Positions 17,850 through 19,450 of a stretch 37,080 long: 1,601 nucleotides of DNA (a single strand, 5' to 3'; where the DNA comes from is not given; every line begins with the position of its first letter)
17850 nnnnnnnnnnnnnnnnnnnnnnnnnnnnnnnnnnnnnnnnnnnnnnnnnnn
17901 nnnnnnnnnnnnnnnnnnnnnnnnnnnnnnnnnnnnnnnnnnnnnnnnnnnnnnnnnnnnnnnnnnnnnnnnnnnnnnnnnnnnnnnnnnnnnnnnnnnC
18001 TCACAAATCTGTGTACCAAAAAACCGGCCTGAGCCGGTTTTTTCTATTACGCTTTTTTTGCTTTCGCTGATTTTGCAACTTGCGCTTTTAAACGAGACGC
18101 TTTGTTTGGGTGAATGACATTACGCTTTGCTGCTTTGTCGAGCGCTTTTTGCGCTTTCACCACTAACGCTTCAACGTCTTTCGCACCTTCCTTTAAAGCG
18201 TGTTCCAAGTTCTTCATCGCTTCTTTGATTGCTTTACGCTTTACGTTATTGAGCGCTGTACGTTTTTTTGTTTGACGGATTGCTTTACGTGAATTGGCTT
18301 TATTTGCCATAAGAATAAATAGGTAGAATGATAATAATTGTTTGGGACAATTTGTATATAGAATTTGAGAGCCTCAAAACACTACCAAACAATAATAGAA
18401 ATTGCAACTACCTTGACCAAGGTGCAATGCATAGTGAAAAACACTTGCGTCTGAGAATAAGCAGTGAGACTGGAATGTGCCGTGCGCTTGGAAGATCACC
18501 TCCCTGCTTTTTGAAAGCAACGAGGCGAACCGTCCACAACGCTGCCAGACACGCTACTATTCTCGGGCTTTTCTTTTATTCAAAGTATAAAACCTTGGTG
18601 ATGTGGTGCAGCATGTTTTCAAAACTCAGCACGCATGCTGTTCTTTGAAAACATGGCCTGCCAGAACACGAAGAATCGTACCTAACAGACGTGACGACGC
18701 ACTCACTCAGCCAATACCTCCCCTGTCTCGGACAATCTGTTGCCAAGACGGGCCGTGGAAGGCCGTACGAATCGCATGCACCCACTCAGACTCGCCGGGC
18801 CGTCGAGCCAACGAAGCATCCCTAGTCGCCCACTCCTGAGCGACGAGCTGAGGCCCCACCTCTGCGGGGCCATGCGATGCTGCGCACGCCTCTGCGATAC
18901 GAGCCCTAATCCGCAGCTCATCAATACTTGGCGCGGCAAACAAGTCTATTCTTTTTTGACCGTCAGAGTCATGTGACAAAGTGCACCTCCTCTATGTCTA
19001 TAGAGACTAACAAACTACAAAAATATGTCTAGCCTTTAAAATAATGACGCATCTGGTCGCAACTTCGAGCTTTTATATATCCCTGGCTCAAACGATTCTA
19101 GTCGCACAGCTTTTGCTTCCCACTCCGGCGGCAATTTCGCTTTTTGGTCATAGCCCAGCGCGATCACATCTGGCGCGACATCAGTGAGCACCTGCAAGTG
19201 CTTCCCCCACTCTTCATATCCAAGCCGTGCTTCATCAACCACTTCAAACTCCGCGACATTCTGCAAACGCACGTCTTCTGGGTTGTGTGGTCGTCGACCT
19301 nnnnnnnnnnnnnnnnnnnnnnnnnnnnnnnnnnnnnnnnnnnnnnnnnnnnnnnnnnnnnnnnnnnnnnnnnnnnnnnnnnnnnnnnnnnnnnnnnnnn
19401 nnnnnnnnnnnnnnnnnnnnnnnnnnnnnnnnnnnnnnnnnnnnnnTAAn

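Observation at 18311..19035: Anomalous 725-bp gap in a tightly packed operon region: a GC-rich 90-aa ORF plus ~400 nt of hairpin-rich non-coding DNA upstream of rpsT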

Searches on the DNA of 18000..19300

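Call 4: search_rna_families(source=window, start=18000, end=19300, threshold=evalue, max_evalue=10, show_alignments=3)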
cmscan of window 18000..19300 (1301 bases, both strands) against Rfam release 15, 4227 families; matches with E-value up to 10: 11.
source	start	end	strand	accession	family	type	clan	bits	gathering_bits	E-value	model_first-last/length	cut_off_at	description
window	18017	18084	-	RF02083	OrzO-P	Gene; antitoxin;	-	30.4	60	0.016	1-76/76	no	OrzO-P RNA antitoxin family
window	18019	18163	-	RF00195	RsmY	Gene; sRNA;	CL00106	26.5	57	0.0004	1-121/121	no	RsmY RNA family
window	18824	18920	-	RF02935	che1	Gene; sRNA;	-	25.2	54.1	0.28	1-91/91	no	che1 RNA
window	18018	18079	-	RF01394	isrK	Gene; sRNA;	-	22.4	50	0.026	1-77/77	no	isrK Hfq binding RNA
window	18478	18551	-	RF01920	mir-764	Gene; miRNA;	-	22.4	82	0.1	1-85/85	no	mir-764 microRNA precursor family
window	18591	18676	-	RF01925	MIR1428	Gene; miRNA;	-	19.4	79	1.7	1-110/110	no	MIR1428 microRNA precursor family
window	18054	18092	-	RF01079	RF_site3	Cis-reg; frameshift_element;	-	19.1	50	1.4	1-39/39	no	Putative RNA-dependent RNA polymerase ribosomal frameshift site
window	18001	18071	-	RF02621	BSnc120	Gene; sRNA;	-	17.8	114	0.89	1-88/88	no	Brucella sRNA 120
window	18018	18043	-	RF02891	AgrB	Gene; antisense;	-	16.7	40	9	55-81/84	no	ArsR-gov region gene B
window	18000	18042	+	RF00624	P9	Gene;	-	15.9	43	1.9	32-74/74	5'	Pseudomonas sRNA P9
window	18000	18047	+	RF01808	MicX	Gene; sRNA;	-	12.4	75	9.3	145-194/194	5'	MicX Vibrio cholerae sRNA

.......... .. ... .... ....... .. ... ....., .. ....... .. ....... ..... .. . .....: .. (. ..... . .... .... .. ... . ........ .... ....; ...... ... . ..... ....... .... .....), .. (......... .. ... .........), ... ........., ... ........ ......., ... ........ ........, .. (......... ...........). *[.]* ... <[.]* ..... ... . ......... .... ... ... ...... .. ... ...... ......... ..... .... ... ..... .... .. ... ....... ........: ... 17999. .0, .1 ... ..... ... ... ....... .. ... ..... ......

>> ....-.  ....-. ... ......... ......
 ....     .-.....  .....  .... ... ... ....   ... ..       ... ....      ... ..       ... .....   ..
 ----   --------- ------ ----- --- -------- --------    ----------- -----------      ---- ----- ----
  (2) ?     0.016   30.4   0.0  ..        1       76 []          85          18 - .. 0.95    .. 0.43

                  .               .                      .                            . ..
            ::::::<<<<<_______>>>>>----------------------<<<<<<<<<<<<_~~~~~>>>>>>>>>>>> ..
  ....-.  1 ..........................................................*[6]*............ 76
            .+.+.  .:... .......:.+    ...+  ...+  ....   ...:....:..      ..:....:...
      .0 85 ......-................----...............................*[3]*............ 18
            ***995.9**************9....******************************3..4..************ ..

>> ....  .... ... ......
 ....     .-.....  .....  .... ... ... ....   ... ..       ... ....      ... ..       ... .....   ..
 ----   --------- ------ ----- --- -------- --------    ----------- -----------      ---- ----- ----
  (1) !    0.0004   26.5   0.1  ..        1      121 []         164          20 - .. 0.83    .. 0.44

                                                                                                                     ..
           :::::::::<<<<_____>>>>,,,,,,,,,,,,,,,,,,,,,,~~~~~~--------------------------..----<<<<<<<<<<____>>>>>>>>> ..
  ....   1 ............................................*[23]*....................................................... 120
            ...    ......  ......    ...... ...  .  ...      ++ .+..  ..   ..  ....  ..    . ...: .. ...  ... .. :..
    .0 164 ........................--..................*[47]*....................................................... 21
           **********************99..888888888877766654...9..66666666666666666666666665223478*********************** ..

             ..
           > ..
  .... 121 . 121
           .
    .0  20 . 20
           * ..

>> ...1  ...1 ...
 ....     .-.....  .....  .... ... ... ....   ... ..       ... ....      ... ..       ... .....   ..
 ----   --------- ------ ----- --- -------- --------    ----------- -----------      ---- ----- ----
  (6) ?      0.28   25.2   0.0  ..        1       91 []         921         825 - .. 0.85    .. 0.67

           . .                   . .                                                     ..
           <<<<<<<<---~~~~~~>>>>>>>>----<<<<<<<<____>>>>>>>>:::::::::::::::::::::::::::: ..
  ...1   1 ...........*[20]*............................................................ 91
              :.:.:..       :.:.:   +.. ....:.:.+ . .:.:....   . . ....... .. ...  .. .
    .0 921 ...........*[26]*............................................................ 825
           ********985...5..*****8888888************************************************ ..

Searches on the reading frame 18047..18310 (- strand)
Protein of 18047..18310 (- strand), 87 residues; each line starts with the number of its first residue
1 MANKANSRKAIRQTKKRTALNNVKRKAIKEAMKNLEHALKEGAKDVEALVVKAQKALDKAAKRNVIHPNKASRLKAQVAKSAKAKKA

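Call 8: search_protein_families(library=pfam, proteins=[window:18047-18310:-], max_evalue=1)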
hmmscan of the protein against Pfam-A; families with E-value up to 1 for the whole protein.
window:18047-18310:- (87 aa): 4 families
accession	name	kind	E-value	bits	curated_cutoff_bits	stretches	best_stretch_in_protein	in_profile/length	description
PF01649.23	Ribosomal_S20p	-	3.8e-16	59.9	29.5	1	2-81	1-81/83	Ribosomal protein S20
PF12010.13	DUF3502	-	0.04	14.8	24.4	1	26-60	17-51/69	Domain of unknown function (DUF3502)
PF24620.1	DUF7625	-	0.087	13.3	27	1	18-83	21-84/95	Domain of unknown function (DUF7625)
PF00237.24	Ribosomal_L22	-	0.098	13.3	28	1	12-61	9-58/104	Ribosomal protein L22p/L17e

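Call 81: find_encoding_contigs(protein=window:18050-18310:-, flank=3500, max_places=10)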
Protein window:18050-18310:- (87 aa): 3 contigs read that carry it; 3 places shown.
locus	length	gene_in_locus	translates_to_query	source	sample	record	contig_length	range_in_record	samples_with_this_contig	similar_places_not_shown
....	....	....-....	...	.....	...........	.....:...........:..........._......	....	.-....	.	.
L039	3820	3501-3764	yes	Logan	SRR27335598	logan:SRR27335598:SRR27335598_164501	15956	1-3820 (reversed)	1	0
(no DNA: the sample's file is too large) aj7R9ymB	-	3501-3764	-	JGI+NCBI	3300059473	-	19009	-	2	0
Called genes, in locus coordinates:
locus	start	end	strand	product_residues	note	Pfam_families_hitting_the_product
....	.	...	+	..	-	?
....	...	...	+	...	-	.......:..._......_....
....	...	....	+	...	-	-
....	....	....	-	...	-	-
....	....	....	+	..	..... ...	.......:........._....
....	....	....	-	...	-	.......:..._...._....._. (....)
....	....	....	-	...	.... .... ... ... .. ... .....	?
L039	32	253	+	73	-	-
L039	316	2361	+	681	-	PF00270:DEAD (weak), PF04851:ResIII, PF17757:UvrB_inter, PF27431:UvrB_3rd, PF00271:Helicase_C, PF12344:UvrB, PF02151:UVR (weak)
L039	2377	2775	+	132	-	PF01467:CTP_transf_like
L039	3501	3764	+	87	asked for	PF01649:Ribosomal_S20p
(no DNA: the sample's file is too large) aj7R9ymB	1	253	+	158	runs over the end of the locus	-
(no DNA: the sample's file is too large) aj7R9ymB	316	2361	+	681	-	PF00270:DEAD (weak), PF04851:ResIII, PF17757:UvrB_inter, PF27431:UvrB_3rd, PF00271:Helicase_C, PF12344:UvrB, PF02151:UVR (weak)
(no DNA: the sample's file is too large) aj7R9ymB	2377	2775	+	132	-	PF01467:CTP_transf_like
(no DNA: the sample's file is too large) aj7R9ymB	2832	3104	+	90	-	-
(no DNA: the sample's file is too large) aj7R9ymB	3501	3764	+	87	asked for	PF01649:Ribosomal_S20p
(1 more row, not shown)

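Call 83: find_homologous_proteins(query=window:18050-18310:-, max_evalue=1e-15)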
Query window:18050-18310:- (87 aa): 5 proteins with E <= 1e-15 among 110 candidates.
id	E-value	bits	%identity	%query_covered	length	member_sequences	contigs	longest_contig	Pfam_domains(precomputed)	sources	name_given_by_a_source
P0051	1.2e-39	151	98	100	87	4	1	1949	PF01649.24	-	-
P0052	2.2e-37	143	95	90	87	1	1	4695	PF01649.24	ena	-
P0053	8.5e-33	129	88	90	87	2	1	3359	PF01649.24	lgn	-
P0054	3.8e-26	108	78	85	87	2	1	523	PF01649.24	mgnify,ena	mgnify:CR=1 FL=1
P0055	1.3e-25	106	75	95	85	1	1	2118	PF01649.24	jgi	jgi:small subunit ribosomal protein S20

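Call 84: find_encoding_contigs(protein=P0051, flank=4000)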
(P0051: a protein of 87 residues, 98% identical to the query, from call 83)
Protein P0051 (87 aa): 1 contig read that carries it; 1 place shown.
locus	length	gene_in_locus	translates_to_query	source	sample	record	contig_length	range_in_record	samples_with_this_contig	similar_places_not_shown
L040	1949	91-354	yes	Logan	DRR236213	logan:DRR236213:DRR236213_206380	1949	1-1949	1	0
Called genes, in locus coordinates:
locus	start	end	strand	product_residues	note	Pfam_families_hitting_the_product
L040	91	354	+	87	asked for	PF01649:Ribosomal_S20p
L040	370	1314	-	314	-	PF21694:DNA_pol3_delta_C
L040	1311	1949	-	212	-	?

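Call 85: find_encoding_contigs(protein=P0052, flank=4000)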
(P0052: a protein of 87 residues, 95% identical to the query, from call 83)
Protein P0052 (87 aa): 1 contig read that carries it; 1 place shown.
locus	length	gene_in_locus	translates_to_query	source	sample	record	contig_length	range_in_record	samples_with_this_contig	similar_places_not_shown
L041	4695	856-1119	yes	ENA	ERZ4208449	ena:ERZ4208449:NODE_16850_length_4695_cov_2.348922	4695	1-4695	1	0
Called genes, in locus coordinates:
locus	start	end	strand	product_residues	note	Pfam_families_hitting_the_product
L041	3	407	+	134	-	?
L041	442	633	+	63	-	-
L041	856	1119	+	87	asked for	PF01649:Ribosomal_S20p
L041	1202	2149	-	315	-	PF21694:DNA_pol3_delta_C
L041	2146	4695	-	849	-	?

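Call 86: find_encoding_contigs(protein=P0055, flank=4000)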
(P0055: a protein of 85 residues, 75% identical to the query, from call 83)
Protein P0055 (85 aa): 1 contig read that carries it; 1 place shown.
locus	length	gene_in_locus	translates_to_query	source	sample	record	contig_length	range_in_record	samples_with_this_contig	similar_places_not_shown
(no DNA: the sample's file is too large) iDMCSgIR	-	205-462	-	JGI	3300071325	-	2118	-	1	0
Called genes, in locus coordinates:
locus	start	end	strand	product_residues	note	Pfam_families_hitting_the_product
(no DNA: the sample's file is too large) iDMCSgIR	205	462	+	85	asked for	PF01649:Ribosomal_S20p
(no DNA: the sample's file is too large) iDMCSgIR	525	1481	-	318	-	PF06144:DNA_pol3_delta, PF21694:DNA_pol3_delta_C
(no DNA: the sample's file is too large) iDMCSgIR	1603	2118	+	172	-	?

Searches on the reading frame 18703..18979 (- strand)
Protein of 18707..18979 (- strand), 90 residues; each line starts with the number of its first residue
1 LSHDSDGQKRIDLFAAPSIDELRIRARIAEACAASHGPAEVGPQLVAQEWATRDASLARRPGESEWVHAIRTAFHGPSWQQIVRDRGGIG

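Call 8: search_protein_families(library=pfam, proteins=[window:18707-18979:-, window:18703-18939:-], max_evalue=1)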
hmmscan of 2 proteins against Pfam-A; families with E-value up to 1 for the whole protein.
window:18707-18979:- (90 aa): 1 family
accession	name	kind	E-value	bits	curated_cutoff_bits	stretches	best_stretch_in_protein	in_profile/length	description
PF13442.11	Cytochrome_CBB3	-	0.04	14.7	27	1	24-64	6-35/68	Cytochrome C oxidase, cbb3-type, subunit III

window:18703-18939:- (78 aa): 0 families

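Call 25: find_homologous_proteins(query=window:18707-18979:-, max_evalue=0.01)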
Query window:18707-18979:- (90 aa): 1 proteins with E <= 0.01 among 2 candidates.
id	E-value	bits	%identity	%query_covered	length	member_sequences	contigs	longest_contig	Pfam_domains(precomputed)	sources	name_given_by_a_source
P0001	4.0e-53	195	99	100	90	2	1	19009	-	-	-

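Call 41: find_encoding_contigs(protein=P0001, flank=6000)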
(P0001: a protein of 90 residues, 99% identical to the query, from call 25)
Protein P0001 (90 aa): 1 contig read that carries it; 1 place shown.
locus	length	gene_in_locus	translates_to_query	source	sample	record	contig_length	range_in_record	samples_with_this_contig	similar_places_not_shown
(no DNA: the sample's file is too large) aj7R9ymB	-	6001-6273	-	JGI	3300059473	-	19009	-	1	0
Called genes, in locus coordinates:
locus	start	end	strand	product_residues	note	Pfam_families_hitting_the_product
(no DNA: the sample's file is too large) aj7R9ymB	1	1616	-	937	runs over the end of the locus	PF00912:Transgly, PF00905:Transpeptidase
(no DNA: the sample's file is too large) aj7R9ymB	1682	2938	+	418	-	PF00579:tRNA-synt_1b, PF22421:SYY_C-terminal, PF01479:S4 (weak)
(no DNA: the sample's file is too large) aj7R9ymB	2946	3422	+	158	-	-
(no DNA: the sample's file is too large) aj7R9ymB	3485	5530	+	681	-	PF00270:DEAD (weak), PF04851:ResIII, PF17757:UvrB_inter, PF27431:UvrB_3rd, PF00271:Helicase_C, PF12344:UvrB, PF02151:UVR (weak)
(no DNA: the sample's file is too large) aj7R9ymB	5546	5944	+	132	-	PF01467:CTP_transf_like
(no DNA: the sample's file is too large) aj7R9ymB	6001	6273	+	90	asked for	-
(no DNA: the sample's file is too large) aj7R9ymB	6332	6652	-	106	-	-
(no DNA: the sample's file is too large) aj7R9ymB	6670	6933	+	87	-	PF01649:Ribosomal_S20p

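Call 62: search_protein_families(library=phrogs, proteins=[window:18710-18979:-], max_evalue=1)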
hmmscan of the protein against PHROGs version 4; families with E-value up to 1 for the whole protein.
window:18710-18979:- (90 aa): 0 families

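Call 72: predict_structure(protein=window:18710-18979:-)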
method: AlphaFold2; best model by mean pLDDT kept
length: 90 residues; sequences in the alignment: 1
mean_pLDDT: 58.5   pTM: 0.35
mean pLDDT of the five models: 58.5, 52.9, 51.9, 50.5, 49.7
residues with pLDDT >= 90: 0; 70-90: 12; 50-70: 56; < 50: 22
segments of 3 or more residues with pLDDT < 50: 1-15, 86-90
pLDDT, mean of each block of 10 residues (from residue 1): 42 53 69 68 67 66 58 56 46
secondary structure, 60 per line:
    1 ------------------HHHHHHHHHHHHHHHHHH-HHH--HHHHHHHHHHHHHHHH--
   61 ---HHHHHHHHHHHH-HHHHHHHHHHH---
elements in order: H19-36 H43-58 H64-75 H77-87
